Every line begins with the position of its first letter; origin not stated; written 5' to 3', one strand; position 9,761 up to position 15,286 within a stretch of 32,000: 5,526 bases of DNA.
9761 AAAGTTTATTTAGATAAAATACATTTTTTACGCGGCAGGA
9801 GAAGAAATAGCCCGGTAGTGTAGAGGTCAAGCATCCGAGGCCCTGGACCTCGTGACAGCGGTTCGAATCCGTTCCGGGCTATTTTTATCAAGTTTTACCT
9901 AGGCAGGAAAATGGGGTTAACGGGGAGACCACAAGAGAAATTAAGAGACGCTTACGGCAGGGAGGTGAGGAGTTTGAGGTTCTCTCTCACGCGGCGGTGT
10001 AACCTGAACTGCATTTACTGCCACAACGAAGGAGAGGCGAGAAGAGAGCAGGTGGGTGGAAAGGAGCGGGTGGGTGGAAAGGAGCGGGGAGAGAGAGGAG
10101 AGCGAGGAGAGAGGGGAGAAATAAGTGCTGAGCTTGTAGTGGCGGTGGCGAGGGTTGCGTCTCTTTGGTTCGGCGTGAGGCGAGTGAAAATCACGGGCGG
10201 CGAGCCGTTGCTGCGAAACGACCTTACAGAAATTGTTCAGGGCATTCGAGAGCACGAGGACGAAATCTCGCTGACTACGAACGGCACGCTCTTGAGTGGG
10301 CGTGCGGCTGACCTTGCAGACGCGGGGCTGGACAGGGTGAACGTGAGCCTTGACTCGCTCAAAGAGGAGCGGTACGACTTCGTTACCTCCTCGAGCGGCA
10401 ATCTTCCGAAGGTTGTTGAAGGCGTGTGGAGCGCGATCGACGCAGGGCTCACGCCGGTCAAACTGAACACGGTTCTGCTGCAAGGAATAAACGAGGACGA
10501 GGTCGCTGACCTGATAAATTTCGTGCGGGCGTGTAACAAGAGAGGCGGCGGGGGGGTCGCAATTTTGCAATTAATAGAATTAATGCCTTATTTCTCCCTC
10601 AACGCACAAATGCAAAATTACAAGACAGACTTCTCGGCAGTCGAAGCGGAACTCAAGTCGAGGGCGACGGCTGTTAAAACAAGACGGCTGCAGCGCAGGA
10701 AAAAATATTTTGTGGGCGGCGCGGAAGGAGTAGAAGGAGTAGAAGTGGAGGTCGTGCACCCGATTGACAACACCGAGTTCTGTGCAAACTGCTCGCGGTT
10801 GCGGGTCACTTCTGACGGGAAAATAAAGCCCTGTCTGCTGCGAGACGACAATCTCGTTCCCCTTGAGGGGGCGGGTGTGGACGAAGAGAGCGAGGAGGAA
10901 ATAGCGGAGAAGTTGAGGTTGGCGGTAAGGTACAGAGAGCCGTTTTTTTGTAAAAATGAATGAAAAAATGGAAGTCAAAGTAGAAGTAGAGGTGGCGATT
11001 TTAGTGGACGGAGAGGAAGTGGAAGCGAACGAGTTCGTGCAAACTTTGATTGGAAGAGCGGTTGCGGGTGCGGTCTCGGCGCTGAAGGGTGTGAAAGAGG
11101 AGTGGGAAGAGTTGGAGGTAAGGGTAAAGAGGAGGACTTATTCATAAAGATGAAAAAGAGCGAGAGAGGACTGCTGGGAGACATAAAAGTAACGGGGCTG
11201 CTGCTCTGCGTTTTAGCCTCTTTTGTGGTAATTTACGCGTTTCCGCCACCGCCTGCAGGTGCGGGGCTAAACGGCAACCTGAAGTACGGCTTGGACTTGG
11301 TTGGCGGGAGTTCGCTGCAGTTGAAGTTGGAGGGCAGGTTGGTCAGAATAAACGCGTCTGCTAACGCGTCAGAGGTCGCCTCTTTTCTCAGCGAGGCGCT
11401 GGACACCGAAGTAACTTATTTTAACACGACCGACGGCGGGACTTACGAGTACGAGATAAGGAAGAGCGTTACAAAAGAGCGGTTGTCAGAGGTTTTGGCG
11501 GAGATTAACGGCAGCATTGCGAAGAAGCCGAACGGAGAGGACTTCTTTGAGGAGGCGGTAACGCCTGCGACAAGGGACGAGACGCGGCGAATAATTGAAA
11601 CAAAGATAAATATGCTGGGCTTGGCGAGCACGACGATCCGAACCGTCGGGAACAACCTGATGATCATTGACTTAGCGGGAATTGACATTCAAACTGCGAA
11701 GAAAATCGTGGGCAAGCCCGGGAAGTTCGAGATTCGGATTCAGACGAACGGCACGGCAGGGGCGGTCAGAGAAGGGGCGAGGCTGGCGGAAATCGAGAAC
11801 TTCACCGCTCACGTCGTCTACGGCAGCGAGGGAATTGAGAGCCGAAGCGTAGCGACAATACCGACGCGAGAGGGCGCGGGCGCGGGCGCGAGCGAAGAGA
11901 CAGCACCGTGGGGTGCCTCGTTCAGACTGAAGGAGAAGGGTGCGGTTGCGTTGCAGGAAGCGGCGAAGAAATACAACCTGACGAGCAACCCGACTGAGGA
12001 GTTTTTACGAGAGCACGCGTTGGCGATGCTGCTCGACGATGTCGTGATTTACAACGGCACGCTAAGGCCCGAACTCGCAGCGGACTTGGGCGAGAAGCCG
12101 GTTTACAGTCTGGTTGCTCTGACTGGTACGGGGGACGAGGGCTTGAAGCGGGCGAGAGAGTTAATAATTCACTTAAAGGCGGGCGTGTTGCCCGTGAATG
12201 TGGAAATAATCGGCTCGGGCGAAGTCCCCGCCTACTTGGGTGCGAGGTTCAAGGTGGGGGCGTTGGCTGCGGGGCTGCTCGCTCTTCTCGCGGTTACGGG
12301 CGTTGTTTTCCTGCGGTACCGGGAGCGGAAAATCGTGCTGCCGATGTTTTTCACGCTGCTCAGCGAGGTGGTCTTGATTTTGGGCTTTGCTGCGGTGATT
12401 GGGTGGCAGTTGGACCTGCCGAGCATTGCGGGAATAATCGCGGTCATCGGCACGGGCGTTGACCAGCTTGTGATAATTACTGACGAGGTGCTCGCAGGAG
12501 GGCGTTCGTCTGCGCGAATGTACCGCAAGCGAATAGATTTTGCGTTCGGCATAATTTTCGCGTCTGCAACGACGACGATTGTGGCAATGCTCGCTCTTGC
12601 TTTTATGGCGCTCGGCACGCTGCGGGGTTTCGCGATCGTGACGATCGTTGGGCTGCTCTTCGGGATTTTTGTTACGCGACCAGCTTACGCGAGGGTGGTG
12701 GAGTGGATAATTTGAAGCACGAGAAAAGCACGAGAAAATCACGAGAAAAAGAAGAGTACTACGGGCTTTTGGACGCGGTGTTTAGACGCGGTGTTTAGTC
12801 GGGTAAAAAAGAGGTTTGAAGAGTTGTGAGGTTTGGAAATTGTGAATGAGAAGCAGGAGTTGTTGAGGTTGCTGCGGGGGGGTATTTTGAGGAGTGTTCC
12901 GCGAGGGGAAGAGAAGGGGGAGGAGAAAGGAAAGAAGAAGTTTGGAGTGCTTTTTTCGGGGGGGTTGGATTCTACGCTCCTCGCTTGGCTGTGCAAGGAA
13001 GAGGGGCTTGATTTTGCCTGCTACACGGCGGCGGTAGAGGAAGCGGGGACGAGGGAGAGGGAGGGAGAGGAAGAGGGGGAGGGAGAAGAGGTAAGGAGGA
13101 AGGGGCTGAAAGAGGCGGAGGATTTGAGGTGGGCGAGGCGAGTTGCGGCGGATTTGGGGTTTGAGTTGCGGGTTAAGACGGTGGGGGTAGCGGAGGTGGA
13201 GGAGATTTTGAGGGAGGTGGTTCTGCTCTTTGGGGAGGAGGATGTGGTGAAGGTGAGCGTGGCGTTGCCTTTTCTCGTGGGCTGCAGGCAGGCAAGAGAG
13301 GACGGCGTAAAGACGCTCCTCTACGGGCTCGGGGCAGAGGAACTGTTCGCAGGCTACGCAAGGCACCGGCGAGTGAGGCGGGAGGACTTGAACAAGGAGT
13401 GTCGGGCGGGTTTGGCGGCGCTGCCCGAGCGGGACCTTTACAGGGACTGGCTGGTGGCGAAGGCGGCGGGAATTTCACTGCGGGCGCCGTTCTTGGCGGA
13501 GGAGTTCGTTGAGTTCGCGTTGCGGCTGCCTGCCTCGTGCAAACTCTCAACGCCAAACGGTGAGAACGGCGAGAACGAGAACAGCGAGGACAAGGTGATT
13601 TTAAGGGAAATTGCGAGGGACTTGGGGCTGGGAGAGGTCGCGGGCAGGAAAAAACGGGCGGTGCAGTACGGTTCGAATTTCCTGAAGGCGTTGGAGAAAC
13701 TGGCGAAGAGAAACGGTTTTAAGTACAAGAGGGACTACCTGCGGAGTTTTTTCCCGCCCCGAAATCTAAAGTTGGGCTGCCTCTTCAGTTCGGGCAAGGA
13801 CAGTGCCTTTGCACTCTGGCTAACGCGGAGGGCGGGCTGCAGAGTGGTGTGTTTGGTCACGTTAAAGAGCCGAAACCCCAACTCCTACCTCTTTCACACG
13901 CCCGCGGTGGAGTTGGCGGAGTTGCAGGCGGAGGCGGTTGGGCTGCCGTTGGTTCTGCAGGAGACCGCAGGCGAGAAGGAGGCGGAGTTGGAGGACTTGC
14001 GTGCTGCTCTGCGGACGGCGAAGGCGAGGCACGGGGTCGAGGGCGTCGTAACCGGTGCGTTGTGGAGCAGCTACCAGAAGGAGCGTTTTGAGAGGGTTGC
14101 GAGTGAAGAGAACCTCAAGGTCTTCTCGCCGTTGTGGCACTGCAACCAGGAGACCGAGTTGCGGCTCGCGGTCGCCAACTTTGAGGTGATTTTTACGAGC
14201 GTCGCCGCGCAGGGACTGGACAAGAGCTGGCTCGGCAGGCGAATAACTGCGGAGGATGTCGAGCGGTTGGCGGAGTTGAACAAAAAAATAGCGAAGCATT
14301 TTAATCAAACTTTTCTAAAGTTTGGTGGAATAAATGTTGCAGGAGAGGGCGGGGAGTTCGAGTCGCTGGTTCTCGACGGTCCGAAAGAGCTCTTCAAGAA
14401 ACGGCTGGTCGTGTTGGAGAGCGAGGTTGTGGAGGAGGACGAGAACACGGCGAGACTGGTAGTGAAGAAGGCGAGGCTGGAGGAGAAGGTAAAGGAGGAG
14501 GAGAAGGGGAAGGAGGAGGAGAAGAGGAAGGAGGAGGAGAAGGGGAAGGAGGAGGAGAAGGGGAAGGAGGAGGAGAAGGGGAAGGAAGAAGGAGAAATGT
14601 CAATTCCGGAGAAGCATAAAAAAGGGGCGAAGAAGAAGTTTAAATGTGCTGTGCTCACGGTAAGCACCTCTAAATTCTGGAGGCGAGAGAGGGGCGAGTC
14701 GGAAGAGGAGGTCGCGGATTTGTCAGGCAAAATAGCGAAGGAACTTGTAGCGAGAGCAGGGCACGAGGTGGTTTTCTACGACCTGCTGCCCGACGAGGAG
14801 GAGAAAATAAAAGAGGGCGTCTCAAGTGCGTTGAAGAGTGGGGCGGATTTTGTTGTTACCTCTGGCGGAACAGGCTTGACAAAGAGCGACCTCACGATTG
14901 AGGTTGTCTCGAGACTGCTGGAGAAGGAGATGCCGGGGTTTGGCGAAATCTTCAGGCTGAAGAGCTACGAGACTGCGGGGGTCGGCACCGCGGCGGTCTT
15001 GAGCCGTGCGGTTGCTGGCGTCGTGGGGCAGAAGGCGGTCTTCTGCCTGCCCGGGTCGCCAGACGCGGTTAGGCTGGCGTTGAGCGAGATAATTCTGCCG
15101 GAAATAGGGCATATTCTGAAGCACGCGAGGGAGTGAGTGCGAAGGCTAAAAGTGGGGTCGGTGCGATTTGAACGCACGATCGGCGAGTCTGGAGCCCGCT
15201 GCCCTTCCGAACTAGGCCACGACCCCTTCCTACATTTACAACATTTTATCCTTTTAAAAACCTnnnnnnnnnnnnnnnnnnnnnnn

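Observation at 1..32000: Pervasive, mostly perfect short tandem repeats: multiples of 3 bp inside conserved core genes, other lengths between genes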

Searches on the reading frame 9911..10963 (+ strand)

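Call 4: search_protein_families(library=pfam, proteins=[window:9911-10963:+])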
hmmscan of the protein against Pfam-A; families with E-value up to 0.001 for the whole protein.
window:9911-10963:+ (350 aa): 2 families
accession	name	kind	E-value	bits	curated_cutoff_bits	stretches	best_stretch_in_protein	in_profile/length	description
PF04055.27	Radical_SAM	-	7.4e-31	108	29.5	1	25-205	2-166/166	Radical SAM superfamily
PF06463.18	Mob_synth_C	-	4.2e-19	69.2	37.4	1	219-344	3-124/128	Molybdenum Cofactor Synthesis C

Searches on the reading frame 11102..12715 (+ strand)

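Call 4: search_protein_families(library=pfam, proteins=[window:11102-12715:+])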
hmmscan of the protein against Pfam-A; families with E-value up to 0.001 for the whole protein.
window:11102-12715:+ (537 aa): 2 families
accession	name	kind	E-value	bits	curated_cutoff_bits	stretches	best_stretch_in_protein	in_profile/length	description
PF02355.23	SecD_SecF_C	-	1.3e-14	54.5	20.5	1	366-523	12-173/189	Protein export membrane protein SecD/SecF, C-terminal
PF21760.3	SecD_1st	-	9.1e-07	28.7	27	1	160-213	3-57/60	Protein translocase subunit SecDF, P1 domain, N-terminal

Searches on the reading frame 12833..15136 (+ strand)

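Call 4: search_protein_families(library=pfam, proteins=[window:12833-15136:+])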
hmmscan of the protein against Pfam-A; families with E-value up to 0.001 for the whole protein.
window:12833-15136:+ (767 aa): 5 families
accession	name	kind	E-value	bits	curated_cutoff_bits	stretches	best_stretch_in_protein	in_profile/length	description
PF01902.24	Diphthami_syn_2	-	8.5e-58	195.9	23.2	1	315-548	4-218/219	Diphthamide synthase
PF00994.29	MoCF_biosynth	-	6.5e-33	113.9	26.6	1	606-760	1-144/144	Probable molybdopterin binding domain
PF00733.27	Asn_synthase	-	1.5e-31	110.8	21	2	35-188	18-148/354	Asparagine synthase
PF24167.1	DUF7411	-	0.00018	21.6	28.7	0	36-67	2-32/194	Family of unknown function (DUF7411)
PF03054.22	tRNA_Me_trans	-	0.00096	19.3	20.6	0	36-115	2-70/202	tRNA methyl transferase HUP domain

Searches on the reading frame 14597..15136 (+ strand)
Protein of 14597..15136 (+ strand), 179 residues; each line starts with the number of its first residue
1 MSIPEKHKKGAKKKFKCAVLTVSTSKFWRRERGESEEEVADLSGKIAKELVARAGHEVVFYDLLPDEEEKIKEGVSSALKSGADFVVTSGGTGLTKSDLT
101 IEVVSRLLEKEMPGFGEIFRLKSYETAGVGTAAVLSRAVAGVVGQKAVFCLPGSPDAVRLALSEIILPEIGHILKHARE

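Call 32: find_encoding_contigs(protein=window:14597-15136:+, flank=10000, max_places=10)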
Protein window:14597-15136:+ (179 aa): 18 contigs read that carry it; 10 places shown.
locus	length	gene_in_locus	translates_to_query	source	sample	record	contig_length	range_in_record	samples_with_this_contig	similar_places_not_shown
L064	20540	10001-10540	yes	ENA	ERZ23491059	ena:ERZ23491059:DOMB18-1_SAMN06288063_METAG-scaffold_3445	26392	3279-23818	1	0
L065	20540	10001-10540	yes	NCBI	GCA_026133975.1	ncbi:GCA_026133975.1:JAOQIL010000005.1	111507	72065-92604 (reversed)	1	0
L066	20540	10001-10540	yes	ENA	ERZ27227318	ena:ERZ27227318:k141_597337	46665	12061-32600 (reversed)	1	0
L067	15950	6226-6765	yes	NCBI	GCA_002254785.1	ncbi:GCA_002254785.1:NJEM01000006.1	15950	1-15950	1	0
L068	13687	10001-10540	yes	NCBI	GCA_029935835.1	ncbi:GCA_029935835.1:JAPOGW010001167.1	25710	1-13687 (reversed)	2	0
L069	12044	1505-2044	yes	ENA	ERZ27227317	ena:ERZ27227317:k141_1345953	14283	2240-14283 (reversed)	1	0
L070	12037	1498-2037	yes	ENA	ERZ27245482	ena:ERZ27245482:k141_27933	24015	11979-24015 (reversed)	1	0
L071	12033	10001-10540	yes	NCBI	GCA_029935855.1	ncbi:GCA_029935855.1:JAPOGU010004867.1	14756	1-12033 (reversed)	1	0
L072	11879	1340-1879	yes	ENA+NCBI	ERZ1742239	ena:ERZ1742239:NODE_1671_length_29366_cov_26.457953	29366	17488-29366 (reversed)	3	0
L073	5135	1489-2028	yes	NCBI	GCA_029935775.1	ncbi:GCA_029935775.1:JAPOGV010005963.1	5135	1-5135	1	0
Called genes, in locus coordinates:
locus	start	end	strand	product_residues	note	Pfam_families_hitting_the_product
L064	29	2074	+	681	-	PF21138:SMUBP-2_HCS1_1B, PF13086:AAA_11, PF13245:AAA_19 (weak), PF13604:AAA_30, PF01443:Viral_helicase1 (faint), PF13087:AAA_12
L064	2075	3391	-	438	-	PF12704:MacB_PCD, PF02687:FtsX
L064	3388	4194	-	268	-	-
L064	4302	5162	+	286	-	PF00290:Trp_syntA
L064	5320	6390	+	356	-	-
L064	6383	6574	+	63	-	-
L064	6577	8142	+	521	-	PF21760:SecD_1st (weak), PF02355:SecD_SecF_C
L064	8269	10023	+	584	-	PF00733:Asn_synthase, PF01902:Diphthami_syn_2_N, PF28410:Diphthami_syn_2_C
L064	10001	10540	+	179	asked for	PF00994:MoCF_biosynth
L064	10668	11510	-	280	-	PF08241:Methyltransf_11 (faint), PF13847:Methyltransf_31 (faint), PF01555:N6_N4_Mtase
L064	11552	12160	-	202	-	PF00827:Ribosomal_L15e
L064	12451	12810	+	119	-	PF01423:LSM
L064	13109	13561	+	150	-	PF01873:eIF-5_eIF-2B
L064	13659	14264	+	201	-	PF13489:Methyltransf_23, PF01209:Ubie_methyltran, PF05175:MTS, PF06325:PrmA (weak), PF13847:Methyltransf_31, PF08241:Methyltransf_11, PF08242:Methyltransf_12, PF13649:Methyltransf_25, +2 more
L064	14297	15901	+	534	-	PF02463:SMC_N (faint), PF00005:ABC_tran, PF13555:AAA_29 (faint), PF13304:AAA_21 (faint), PF00005:ABC_tran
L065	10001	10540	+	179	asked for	PF00994:MoCF_biosynth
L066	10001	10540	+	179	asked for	PF00994:MoCF_biosynth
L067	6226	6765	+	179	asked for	PF00994:MoCF_biosynth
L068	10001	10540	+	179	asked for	PF00994:MoCF_biosynth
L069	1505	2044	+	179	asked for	PF00994:MoCF_biosynth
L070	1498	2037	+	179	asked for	PF00994:MoCF_biosynth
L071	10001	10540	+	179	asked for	PF00994:MoCF_biosynth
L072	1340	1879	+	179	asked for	PF00994:MoCF_biosynth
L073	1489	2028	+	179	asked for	PF00994:MoCF_biosynth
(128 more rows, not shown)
